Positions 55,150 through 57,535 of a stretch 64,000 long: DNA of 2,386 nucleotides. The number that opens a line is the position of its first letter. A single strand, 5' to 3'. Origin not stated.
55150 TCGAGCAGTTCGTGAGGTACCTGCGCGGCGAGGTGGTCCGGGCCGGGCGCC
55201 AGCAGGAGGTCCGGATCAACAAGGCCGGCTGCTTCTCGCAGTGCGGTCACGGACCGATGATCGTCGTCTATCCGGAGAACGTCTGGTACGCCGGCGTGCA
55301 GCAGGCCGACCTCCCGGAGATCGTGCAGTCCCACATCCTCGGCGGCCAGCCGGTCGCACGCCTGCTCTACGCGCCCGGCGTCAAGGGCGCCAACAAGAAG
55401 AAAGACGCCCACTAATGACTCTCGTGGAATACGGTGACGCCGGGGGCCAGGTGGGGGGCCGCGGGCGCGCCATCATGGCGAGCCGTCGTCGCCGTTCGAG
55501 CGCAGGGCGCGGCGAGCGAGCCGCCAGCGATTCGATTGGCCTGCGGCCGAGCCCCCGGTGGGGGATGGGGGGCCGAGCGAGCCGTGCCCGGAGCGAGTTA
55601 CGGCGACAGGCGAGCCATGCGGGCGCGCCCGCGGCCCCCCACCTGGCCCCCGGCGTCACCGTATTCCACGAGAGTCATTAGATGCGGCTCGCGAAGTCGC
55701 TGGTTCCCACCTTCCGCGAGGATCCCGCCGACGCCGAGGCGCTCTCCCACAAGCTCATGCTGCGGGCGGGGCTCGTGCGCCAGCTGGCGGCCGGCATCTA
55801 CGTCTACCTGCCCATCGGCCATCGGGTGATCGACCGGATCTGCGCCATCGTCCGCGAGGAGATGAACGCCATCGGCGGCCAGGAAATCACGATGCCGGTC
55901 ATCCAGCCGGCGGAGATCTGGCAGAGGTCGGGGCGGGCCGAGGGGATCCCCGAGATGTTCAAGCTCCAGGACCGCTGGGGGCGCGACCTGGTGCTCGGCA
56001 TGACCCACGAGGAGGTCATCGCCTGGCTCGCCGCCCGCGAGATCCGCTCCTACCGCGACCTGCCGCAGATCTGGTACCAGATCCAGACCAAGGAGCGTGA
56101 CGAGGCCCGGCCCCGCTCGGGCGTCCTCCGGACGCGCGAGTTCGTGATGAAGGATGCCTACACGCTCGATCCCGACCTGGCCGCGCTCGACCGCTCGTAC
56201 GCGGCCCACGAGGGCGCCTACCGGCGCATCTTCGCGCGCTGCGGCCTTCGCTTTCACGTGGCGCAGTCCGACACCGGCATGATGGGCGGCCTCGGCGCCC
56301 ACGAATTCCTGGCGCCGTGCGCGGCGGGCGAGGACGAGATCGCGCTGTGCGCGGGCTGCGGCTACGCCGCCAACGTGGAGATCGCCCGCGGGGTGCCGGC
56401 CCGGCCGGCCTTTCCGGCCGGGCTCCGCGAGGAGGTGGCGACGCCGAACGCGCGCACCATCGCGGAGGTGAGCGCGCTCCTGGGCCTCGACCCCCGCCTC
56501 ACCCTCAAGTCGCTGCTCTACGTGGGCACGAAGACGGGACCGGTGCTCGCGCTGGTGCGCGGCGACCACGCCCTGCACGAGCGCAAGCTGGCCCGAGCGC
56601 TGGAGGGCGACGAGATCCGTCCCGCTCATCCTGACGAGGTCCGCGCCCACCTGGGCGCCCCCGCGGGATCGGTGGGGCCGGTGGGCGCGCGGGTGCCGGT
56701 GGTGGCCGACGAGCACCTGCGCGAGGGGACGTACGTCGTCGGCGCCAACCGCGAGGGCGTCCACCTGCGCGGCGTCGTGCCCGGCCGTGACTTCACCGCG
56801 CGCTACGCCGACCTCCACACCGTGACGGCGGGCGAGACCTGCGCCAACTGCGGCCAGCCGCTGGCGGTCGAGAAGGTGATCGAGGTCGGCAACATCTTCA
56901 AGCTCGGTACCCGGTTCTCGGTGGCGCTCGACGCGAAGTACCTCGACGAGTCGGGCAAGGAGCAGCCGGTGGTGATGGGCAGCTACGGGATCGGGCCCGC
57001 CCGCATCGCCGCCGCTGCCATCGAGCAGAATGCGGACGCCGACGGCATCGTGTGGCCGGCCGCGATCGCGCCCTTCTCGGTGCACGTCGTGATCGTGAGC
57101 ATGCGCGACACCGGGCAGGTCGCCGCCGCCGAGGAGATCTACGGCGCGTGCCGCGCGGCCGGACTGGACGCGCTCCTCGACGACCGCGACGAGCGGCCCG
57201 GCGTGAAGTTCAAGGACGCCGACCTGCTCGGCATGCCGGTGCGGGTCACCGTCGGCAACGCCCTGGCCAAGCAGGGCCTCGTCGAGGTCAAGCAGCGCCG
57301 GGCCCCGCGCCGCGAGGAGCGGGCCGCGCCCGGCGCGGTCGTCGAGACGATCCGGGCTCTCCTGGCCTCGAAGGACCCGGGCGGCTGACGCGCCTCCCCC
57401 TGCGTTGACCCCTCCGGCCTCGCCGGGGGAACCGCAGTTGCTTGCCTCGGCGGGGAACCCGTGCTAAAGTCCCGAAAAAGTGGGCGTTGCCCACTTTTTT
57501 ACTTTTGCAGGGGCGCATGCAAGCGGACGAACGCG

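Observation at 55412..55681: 270-bp MITE-like element with perfect 60-bp terminal inverted repeats, apparently inserted into the stop/start junction between fdx and proS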

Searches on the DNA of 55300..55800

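Call 10: search_rna_families(source=window, start=55300, end=55800, threshold=evalue, max_evalue=10)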
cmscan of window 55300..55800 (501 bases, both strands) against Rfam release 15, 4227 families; matches with E-value up to 10: 4.
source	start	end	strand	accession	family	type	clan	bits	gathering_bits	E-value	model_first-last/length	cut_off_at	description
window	55326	55464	+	RF02208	WT1-AS_6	Gene; lncRNA;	-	20.7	80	5.8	1-121/121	no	WT1 antisense RNA conserved region 6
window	55429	55496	-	RF04078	mir-1905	Gene; miRNA;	-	18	83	0.92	1-73/73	no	mir-1905 microRNA precursor family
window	55457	55504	-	RF02808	PyrR210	Gene; snRNA; snoRNA; HACA-box;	-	15.3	59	2.1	1-50/59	no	Pyrobaculum sRNA 210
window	55530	55617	-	RF01495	ACAT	Cis-reg;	-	13.1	37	4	1-147/147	no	Human acetyl-coA cholesterol acyltransferase mRNA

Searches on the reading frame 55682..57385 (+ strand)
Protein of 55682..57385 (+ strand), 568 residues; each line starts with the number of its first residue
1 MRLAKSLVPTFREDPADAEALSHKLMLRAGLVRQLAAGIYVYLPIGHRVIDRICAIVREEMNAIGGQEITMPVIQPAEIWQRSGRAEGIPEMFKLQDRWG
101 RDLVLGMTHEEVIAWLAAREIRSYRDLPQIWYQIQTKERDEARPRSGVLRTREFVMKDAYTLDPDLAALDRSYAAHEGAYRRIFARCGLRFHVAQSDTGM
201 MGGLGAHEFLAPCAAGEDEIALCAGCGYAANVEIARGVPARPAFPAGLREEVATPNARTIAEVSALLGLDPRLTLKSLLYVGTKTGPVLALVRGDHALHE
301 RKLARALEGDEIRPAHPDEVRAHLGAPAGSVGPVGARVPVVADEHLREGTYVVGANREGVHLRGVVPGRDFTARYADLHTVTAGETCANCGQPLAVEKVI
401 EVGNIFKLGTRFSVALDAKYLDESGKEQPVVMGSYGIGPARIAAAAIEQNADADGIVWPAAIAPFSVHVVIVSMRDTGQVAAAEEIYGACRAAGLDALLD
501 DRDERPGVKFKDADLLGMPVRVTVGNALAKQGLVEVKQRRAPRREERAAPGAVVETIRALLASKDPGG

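Call 15: find_related_loci(query=window:55682-57385:+, collection=genome_contigs, flank=2500)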
Query window:55682-57385:+ (568 aa) in genome_contigs; peptide patterns used: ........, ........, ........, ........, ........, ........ (x = any residue, [..] = any of these).
600 stretches matched a pattern (row limit reached: there are more); 592 encode a relative of the query (tblastn E <= 1e-3); the best 80 are kept; 80 distinct loci.
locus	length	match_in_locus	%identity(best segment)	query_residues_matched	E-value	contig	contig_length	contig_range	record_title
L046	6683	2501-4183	76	1-564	0e+0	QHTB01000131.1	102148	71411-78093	MAG: Candidatus Rokuibacteriota bacterium isolate AR17 14_0903_12_30cm_scaffold_44_curated, whole genome shotgun sequenc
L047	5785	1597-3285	75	1-564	0e+0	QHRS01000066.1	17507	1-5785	MAG: Candidatus Rokuibacteriota bacterium isolate AR9 14_1009_16_40cm_scaffold_25715_e_457_curated, whole genome shotgun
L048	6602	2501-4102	72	1-536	0e+0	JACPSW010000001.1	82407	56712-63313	MAG: Candidatus Rokuibacteriota bacterium isolate NC_groundwater_716_Ag_S-0.2um_69_13 S36_SO-2_scaffold_23565, whole gen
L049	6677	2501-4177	67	1-560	0e+0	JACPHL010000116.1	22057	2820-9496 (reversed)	MAG: Candidatus Rokuibacteriota bacterium isolate NC_groundwater_413_Ag_B-0.1um_71_11 GD18-4_B1_scaffold_413270, whole g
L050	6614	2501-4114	68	1-540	0e+0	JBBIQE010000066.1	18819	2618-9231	MAG: Candidatus Methylomirabilis sp. isolate BQS170218_bin_319 NODE_2464_length_18819_cov_2.31629, whole genome shotgun 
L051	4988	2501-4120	60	1-541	0e+0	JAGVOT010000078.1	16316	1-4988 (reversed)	MAG: Nitrospirae bacterium isolate DeMMO3_8 c_000000045461, whole genome shotgun sequence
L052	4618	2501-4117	57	1-541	0e+0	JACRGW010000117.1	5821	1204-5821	MAG: Nitrospirae bacterium isolate NC_groundwater_1761_Pr3_B-0.1um_42_9 SR-2_scaffold_141_2319618, whole genome shotgun 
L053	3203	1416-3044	60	1-541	0e+0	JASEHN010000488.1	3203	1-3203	MAG: Thermodesulfobacteriota bacterium isolate Yes70-24 NODE_14153_length_3203_cov_5.332592, whole genome shotgun sequen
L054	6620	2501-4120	59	1-541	0e+0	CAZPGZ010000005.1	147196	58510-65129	MAG TPA_asm: uncultured Nitrospiraceae bacterium isolate binchicken_co20_233 genome assembly, contig: NODE_273_length_14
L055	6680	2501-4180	57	1-561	0e+0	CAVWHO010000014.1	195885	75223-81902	MAG: Nitrospirota bacterium isolate MFD01299.bin.1.129 genome assembly, contig: contig_59672, whole genome shotgun seque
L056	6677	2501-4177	58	1-562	0e+0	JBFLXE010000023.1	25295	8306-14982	MAG: Nitrospirota bacterium isolate MAG050 MAG050_23, whole genome shotgun sequence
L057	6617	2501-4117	57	1-541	0e+0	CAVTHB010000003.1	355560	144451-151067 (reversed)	MAG: uncultured Nitrospira sp. isolate MFD05942.bin.3.267 genome assembly, contig: contig_20547, whole genome shotgun se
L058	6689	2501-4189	56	1-560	0e+0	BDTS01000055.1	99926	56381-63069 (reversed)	Bacterium BMS3Bbin09 DNA, contig: NODE_1, whole genome shotgun sequence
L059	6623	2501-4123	55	1-541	0e+0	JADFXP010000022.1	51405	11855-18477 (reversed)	MAG: Candidatus Magnetobacteriaceae bacterium nDJH14bin9 nDJH14_bin9_NODE_22_length_51405_cov_21.361307, whole genome sh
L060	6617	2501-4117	56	1-541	0e+0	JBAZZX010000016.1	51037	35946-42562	MAG: Thermodesulfovibrionales bacterium isolate SO_2017_GW3_27 scaffold_536_c1_OW296A_2017, whole genome shotgun sequenc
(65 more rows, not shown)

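Call 57: search_protein_families(library=pfam, proteins=[window:55682-57385:+], max_evalue=0.001)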
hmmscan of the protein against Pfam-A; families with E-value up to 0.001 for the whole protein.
window:55682-57385:+ (568 aa): 3 families
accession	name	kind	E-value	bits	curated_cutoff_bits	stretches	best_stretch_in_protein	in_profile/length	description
PF04073.20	tRNA_edit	-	1.3e-25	90.3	25.5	1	254-367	1-118/123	Aminoacyl-tRNA editing domain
PF00587.30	tRNA-synt_2b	-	2.6e-22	80.2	29.3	1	93-450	1-179/179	tRNA synthetase class II core domain (G, H, P, S and T)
PF03129.25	HGTP_anticodon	-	1.3e-15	57.8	21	1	467-559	2-93/94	Anticodon binding domain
